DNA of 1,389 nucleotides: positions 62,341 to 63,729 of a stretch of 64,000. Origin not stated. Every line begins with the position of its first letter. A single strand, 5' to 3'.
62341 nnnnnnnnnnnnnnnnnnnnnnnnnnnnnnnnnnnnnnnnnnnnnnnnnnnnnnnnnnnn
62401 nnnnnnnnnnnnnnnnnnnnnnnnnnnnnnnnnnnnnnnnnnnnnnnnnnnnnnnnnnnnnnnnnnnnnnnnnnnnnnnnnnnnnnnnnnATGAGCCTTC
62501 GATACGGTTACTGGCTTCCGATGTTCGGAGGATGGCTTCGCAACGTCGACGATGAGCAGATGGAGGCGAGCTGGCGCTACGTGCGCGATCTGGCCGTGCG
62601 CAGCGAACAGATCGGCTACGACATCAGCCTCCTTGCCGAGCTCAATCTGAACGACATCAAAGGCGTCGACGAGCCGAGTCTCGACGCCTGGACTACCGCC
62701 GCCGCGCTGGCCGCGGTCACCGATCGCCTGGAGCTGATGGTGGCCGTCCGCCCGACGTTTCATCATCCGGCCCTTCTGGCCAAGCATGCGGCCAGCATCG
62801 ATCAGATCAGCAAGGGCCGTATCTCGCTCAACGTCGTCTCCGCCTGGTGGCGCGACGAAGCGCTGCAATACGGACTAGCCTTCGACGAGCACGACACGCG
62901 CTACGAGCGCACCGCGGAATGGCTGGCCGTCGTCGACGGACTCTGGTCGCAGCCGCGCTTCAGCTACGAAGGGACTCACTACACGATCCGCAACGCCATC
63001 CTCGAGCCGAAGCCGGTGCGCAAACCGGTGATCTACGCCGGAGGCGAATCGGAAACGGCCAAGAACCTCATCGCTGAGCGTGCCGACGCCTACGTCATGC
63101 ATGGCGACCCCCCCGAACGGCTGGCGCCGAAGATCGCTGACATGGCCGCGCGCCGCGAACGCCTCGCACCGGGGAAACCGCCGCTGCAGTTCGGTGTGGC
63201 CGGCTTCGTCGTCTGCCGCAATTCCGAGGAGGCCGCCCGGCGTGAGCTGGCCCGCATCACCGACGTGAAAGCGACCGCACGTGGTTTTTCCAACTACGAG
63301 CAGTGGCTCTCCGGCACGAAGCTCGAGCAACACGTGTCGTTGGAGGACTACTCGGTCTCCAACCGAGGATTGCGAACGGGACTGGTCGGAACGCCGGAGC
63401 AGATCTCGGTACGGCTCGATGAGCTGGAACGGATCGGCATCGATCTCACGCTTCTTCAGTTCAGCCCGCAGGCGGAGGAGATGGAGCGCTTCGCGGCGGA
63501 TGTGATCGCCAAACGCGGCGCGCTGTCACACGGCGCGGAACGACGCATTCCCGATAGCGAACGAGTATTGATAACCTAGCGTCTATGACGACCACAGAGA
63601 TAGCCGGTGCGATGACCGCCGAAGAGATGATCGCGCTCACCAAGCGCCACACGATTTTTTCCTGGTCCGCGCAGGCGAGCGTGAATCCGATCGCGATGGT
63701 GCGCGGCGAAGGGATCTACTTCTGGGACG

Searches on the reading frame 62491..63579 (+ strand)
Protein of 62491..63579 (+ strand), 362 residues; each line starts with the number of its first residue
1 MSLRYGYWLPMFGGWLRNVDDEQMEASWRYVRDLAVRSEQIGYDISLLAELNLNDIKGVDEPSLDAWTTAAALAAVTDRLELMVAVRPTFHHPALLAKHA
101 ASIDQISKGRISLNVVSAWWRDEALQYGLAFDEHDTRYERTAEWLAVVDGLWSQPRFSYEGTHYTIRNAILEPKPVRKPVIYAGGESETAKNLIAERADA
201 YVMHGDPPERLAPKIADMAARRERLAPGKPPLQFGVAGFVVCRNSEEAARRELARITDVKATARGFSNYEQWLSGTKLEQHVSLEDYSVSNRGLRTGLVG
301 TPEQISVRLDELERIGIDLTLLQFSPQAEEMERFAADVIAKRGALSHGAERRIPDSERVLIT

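Call 71: search_protein_families(library=pfam, proteins=[window:62491-63579:+])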
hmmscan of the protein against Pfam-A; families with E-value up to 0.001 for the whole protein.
window:62491-63579:+ (362 aa): 1 family
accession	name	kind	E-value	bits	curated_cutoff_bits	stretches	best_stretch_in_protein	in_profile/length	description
PF00296.26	Bac_luciferase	-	1.4e-60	205.7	27.9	1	21-318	15-313/314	Luciferase-like monooxygenase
